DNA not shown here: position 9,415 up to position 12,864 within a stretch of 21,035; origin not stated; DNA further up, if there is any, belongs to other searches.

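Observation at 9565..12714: GT-C transferase fused to PA14-like and NHL beta-propeller domains, plausibly an acceptor-recognition module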

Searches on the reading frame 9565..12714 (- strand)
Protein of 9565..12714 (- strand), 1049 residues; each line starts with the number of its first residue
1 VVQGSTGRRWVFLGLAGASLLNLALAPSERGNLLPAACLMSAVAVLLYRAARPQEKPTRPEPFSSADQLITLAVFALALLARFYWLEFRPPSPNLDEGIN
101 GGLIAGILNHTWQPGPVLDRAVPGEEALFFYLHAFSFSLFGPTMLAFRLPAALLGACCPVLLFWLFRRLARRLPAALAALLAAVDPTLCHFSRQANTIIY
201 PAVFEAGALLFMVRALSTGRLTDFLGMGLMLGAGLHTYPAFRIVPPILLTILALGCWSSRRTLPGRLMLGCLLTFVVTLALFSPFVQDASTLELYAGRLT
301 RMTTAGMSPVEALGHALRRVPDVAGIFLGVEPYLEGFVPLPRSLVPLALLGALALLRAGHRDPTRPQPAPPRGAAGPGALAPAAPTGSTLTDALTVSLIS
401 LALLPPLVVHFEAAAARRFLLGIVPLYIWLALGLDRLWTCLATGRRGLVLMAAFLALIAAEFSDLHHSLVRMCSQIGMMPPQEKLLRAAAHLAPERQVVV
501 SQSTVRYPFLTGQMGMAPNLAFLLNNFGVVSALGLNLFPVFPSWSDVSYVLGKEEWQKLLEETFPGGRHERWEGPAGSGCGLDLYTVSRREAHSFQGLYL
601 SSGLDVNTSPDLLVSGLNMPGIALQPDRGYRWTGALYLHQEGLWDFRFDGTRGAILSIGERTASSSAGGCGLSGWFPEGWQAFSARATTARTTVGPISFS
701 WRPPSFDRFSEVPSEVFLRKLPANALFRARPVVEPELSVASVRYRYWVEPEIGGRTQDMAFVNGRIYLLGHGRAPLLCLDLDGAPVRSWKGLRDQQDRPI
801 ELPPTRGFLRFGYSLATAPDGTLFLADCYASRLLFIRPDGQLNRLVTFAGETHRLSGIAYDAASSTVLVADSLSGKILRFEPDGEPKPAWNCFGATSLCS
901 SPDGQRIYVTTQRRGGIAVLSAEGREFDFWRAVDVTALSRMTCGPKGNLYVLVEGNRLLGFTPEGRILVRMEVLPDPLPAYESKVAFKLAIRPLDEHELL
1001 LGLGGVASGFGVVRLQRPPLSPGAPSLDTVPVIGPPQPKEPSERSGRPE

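Call 5: search_protein_families(library=pfam, proteins=[window:9565-12714:-], max_evalue=1)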
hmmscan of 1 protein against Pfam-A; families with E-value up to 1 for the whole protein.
window:9565-12714:- (1049 aa): 4 families
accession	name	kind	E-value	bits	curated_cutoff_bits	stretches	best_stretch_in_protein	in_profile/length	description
PF13231.12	PMT_2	-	4e-16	60.1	26.1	1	128-285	5-157/160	Dolichyl-phosphate-mannose-protein mannosyltransferase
PF02366.24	PMT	-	0.02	14.9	22.7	1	138-248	75-193/245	Dolichyl-phosphate-mannose-protein mannosyltransferase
PF08450.18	SGL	-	0.11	12.6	26.3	0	845-911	176-244/246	SMP-30/Gluconolactonase/LRE-like region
PF02516.20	STT3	-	1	9.3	24.5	0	151-274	102-232/405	Oligosaccharyl transferase STT3, N-terminal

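Call 6: search_protein_families(library=ncbifam, proteins=[window:9565-12714:-], max_evalue=1)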
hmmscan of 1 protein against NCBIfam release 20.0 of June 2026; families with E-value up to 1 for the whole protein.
window:9565-12714:- (1049 aa): 2 families
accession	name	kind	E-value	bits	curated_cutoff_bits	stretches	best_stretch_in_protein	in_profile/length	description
TIGR03663.1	TIGR03663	subfamily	3.3e-11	42.9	126.25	1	70-222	3-147/435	flippase activity-associated protein Agl23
NF058602.1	PrMnsylTfPmt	equivalog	0.0076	15.1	800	1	132-199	106-174/530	protein O-mannosyltransferase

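Call 12: find_homologous_proteins(query=window:9565-12714:-)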
Query window:9565-12714:- (1049 aa): 8 proteins with E <= 0.001 among 8000 candidates.
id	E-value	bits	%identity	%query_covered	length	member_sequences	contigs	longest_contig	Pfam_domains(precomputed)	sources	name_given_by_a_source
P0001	0.0e+0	2351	100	99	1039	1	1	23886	PF13231.13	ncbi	-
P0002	0.0e+0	2104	89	100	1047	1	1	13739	PF13231.13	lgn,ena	-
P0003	2.8e-145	504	36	92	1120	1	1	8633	-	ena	-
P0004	1.1e-136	475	36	96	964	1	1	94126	PF13231.13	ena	-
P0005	1.3e-34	137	43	15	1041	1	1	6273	PF02366.25,PF13231.13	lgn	-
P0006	6.1e-15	72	39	12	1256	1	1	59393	PF07691.18,PF01436.28,PF25021.2,PF08450.19,PF13231.13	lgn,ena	-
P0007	2.3e-6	44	30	16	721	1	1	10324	PF13231.13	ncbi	ncbi:MAG: glycosyltransferase family 39 protein, partial [Chloroflexaceae bacterium]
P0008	6.2e-5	39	33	14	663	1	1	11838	PF13231.13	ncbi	-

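Call 14: search_protein_families(library=pfam, proteins=[P0003, P0004, P0005, P0006], max_evalue=0.1)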
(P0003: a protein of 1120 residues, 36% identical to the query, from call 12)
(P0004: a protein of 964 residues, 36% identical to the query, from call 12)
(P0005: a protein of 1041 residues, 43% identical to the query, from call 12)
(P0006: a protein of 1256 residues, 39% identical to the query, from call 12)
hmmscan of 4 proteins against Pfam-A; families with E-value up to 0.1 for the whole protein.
P0003 (1120 aa): 1 family
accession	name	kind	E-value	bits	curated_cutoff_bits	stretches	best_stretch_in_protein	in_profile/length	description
PF13231.12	PMT_2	-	0.00017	22.2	26.1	1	211-352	7-136/160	Dolichyl-phosphate-mannose-protein mannosyltransferase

P0004 (964 aa): 2 families
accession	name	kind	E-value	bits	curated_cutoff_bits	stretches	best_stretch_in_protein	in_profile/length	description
PF13231.12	PMT_2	-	1.3e-14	55.1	26.1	1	117-266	6-156/160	Dolichyl-phosphate-mannose-protein mannosyltransferase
PF02366.24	PMT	-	0.011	15.7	22.7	1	125-256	74-212/245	Dolichyl-phosphate-mannose-protein mannosyltransferase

P0005 (1041 aa): 5 families
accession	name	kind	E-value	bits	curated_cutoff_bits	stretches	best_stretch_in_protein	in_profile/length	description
PF13231.12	PMT_2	-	3.3e-17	63.6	26.1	1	127-281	7-159/160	Dolichyl-phosphate-mannose-protein mannosyltransferase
PF02366.24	PMT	-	2.8e-07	30.8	22.7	1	143-243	84-191/245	Dolichyl-phosphate-mannose-protein mannosyltransferase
PF02516.20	STT3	-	0.0012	18.9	24.5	1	146-231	101-189/405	Oligosaccharyl transferase STT3, N-terminal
PF08450.18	SGL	-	0.0013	18.8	26.3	0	799-836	188-225/246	SMP-30/Gluconolactonase/LRE-like region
PF13449.12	Phytase-like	-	0.002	18.5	27.6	1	799-842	72-115/284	Esterase-like activity of phytase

P0006 (1256 aa): 9 families
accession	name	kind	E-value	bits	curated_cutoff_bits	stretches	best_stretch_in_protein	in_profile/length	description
PF01436.27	NHL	-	1.4e-29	101.1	20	3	998-1023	1-26/28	NHL repeat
PF07691.17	PA14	-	4e-26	92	24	2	834-926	43-145/147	PA14 domain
PF13231.12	PMT_2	-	1.3e-14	55.1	26.1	1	213-362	5-149/160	Dolichyl-phosphate-mannose-protein mannosyltransferase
PF08450.18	SGL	-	3e-06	27.5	26.3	0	999-1030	184-215/246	SMP-30/Gluconolactonase/LRE-like region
PF25021.1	TEN_NHL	-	4e-06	26.5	27.1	1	990-1023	129-166/357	Teneurin NHL domain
PF17170.10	DUF5128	-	6.2e-05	22.8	22.9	1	1190-1252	54-117/321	6-bladed beta-propeller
PF02393.21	US22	-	0.00012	22.6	35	0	988-1026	67-106/124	US22 like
PF22701.2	Mala_s_1-like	-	0.00055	20.2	27.5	0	1093-1215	44-156/195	Mal s 1 allergenic protein-like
PF24684.1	Vgb_lyase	-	0.0042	16.4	50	0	1137-1246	15-117/290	Virginiamycin B lyase family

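Call 27: find_encoding_contigs(protein=P0001, flank=10000, max_places=3)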
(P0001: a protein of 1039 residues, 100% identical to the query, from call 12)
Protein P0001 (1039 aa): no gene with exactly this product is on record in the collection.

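Call 28: find_encoding_contigs(protein=P0004, flank=10000, max_places=3)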
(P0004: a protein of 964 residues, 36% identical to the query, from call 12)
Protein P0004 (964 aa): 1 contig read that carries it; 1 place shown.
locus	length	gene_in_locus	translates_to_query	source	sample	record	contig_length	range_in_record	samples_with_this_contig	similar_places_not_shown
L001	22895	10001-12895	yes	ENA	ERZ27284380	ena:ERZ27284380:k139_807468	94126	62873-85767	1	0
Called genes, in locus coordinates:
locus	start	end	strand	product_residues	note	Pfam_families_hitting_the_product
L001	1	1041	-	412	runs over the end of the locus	PF09594:GT87 (weak)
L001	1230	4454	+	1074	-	PF00884:Sulfatase, PF01663:Phosphodiest (weak), PF16347:SGSH_C, PF00036:EF-hand_1 (faint), PF13428:TPR_14 (faint), PF13432:TPR_16 (faint)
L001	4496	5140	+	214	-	-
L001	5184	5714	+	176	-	-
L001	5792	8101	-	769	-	PF13432:TPR_16 (faint), PF13428:TPR_14 (faint), PF00036:EF-hand_1 (faint), PF13202:EF-hand_5 (faint), PF13405:EF-hand_6 (faint), PF13499:EF-hand_7 (faint), PF07719:TPR_2 (faint), PF14559:TPR_19 (weak), +4 more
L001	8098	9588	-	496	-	PF00884:Sulfatase, PF01663:Phosphodiest (faint), PF16347:SGSH_C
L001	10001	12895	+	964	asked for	PF13231:PMT_2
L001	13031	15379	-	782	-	PF12228:DUF3604 (weak)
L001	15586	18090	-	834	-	PF02190:LON_substr_bdg, PF13191:AAA_16 (faint), PF00004:AAA, PF07724:AAA_2 (weak), PF07728:AAA_5, PF22667:Lon_lid, PF05362:Lon_C, PF13541:ChlI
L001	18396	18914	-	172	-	PF13400:Tad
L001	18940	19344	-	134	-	PF07811:TadE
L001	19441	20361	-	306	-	PF02985:HEAT (faint), PF13646:HEAT_2 (weak), PF12717:Cnd1 (faint), PF13646:HEAT_2 (weak)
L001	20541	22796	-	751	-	PF13183:Fer4_8 (faint), PF13534:Fer4_17 (faint)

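Call 29: find_encoding_contigs(protein=P0002, flank=10000, max_places=3)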
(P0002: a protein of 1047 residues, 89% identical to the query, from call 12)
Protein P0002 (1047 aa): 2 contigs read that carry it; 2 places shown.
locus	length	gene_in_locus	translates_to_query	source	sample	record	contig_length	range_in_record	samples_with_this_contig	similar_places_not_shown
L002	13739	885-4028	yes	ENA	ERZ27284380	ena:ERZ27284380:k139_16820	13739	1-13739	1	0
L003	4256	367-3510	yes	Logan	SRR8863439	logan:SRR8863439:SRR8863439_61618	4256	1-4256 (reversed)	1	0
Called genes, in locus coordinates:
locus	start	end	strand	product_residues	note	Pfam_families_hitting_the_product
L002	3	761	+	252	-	?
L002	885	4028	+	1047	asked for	PF13231:PMT_2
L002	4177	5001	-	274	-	PF24167:DUF7411 (faint)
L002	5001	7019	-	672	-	PF00535:Glycos_transf_2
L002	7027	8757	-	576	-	PF02543:Carbam_trans_N, PF16861:Carbam_trans_C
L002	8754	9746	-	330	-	PF01073:3Beta_HSD, PF01370:Epimerase, PF02719:Polysacc_synt_2, PF04321:RmlD_sub_bind, PF07993:NAD_binding_4, PF16363:GDP_Man_Dehyd, PF13460:NAD_binding_10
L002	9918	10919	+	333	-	-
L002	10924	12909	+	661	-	PF01145:Band_7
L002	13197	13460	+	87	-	-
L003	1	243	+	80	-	?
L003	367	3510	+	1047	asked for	PF13231:PMT_2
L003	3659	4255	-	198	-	?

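Call 30: find_encoding_contigs(protein=P0003, flank=10000, max_places=3)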
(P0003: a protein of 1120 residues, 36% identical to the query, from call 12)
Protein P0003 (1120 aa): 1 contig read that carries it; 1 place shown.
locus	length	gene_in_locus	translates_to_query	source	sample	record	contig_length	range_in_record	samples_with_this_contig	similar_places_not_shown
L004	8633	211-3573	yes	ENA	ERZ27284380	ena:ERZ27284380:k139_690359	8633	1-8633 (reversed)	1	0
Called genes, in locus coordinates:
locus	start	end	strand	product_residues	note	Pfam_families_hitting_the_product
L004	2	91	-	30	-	?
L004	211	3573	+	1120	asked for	-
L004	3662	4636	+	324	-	-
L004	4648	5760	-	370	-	PF00027:cNMP_binding, PF00512:HisKA, PF02518:HATPase_c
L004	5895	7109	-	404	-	-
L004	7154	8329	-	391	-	PF13372:Alginate_exp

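Call 31: find_encoding_contigs(protein=P0005, flank=10000, max_places=3)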
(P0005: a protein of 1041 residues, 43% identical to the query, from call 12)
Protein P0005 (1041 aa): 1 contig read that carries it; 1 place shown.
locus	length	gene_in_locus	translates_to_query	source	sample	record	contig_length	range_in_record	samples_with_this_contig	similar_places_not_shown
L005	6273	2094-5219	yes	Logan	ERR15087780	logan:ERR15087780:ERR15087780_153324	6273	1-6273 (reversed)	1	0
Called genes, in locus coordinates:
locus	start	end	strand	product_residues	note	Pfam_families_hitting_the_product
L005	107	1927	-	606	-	PF02518:HATPase_c (weak), PF13589:HATPase_c_3, PF01119:DNA_mis_repair, PF08676:MutL_C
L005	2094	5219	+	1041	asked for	PF13231:PMT_2, PF02366:PMT (weak)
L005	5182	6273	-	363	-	?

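Call 32: find_encoding_contigs(protein=P0006, flank=10000, max_places=3)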
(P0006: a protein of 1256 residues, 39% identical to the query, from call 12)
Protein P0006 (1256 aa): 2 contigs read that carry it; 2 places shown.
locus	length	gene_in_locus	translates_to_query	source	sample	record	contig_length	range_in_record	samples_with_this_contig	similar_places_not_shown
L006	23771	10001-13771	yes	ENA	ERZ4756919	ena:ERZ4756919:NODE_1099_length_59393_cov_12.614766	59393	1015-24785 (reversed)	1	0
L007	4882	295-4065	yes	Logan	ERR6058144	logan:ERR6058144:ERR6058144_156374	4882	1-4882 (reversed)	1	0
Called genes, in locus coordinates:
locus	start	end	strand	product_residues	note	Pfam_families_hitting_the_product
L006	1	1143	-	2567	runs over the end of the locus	-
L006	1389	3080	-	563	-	PF22148:Fervidolysin_NPro-like, PF00082:Peptidase_S8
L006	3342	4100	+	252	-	PF09858:DUF2085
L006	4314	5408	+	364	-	PF14104:DUF4277, PF01609:DDE_Tnp_1 (weak)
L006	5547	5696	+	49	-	-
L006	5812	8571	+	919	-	PF13231:PMT_2, PF07691:PA14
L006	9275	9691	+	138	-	PF13366:PDDEXK_3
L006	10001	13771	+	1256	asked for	PF13231:PMT_2, PF07691:PA14, PF01436:NHL, PF08450:SGL (faint), PF25021:TEN_NHL (faint)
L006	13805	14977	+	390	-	PF08442:ATP-grasp_2, PF13549:ATP-grasp_5, PF24948:Citrate_synth_N, PF00549:Ligase_CoA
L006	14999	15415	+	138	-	PF11969:DcpS_C, PF01230:HIT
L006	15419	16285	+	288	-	PF02629:CoA_binding, PF00549:Ligase_CoA, PF13607:Succ_CoA_lig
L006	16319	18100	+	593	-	PF01743:PolyA_pol, PF12627:PolyA_pol_RNAbd (weak), PF01966:HD, PF13735:tRNA_NucTran2_2 (weak)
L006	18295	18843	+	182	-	-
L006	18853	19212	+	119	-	PF13238:AAA_18 (weak)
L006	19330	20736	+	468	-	PF21760:SecD_1st, PF22599:SecDF_P1_head, PF02355:SecD_SecF_C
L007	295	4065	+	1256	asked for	PF13231:PMT_2, PF07691:PA14, PF01436:NHL, PF08450:SGL (faint), PF25021:TEN_NHL (faint)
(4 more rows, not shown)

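Call 41: find_related_loci(query=window:9568-12714:-, collection=genome_contigs, flank=10000)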
Query window:9568-12714:- (1049 aa) in genome_contigs; peptide patterns used: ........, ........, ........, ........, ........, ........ (x = any residue, [..] = any of these).
48 stretches matched a pattern, but none encodes a relative of the query by tblastn (E <= 1e-3).

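Call 42: list_cluster_members(proteins=[P0001, P0009, P0006])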
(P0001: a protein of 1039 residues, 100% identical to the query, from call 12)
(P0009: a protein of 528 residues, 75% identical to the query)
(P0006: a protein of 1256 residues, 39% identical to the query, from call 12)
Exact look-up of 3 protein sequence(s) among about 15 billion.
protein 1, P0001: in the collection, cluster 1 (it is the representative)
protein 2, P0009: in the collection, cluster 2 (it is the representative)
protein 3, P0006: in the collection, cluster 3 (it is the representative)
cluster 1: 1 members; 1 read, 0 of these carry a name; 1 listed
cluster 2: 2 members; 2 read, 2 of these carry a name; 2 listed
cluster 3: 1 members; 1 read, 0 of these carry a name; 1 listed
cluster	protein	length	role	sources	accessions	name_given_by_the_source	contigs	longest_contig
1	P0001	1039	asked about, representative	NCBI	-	-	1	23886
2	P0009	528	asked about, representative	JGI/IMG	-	sugar lactone lactonase YvrE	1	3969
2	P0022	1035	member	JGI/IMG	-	4-amino-4-deoxy-L-arabinose transferase-like glycosyltransferase/sugar lactone lactonase ...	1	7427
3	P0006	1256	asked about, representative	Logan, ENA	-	-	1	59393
